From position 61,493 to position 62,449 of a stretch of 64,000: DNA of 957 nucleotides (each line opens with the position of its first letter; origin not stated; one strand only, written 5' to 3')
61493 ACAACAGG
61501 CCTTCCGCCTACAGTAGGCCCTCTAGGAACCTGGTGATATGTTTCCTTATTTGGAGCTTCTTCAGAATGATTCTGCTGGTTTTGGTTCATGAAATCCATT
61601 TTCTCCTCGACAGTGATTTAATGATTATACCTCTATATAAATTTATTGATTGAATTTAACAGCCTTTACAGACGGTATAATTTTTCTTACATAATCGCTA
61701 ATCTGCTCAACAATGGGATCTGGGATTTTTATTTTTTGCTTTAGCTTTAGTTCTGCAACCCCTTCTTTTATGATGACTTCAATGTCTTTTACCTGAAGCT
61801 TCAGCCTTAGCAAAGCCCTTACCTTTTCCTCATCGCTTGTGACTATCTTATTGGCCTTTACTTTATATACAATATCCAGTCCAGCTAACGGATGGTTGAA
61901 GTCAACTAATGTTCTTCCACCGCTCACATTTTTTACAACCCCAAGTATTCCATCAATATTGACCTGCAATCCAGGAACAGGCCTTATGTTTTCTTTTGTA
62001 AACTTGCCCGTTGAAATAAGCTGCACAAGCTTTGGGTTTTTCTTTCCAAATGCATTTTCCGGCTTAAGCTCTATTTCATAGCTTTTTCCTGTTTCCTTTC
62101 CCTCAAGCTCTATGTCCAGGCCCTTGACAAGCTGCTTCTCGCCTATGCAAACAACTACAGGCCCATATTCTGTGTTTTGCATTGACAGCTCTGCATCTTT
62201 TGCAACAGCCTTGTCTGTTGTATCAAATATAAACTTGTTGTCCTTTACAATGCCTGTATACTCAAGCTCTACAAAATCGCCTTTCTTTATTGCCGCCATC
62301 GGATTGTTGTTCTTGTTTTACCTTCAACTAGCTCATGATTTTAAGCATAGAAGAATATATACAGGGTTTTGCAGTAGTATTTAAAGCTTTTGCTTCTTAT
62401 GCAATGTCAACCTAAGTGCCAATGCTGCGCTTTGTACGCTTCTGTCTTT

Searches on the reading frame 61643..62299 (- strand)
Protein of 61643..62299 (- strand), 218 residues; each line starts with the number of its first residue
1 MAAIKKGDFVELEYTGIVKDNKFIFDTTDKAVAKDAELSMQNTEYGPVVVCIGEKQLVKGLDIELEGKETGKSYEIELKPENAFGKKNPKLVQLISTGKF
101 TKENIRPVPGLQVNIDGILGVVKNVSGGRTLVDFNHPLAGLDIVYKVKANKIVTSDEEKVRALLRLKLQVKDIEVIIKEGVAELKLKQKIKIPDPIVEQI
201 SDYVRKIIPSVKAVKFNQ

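Call 57: search_protein_families(library=pfam, proteins=[window:61643-62299:-], max_evalue=0.0001)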
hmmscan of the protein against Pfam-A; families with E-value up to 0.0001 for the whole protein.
window:61643-62299:- (218 aa): 2 families
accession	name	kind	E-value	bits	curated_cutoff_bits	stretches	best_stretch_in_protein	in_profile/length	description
PF22199.2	FKBP26_IF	-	1.1e-15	57.7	27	1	93-138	1-46/46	FKBP26, IF domain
PF00254.34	FKBP_C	-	4.1e-08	33.9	21.1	1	4-89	5-76/94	FKBP-type peptidyl-prolyl cis-trans isomerase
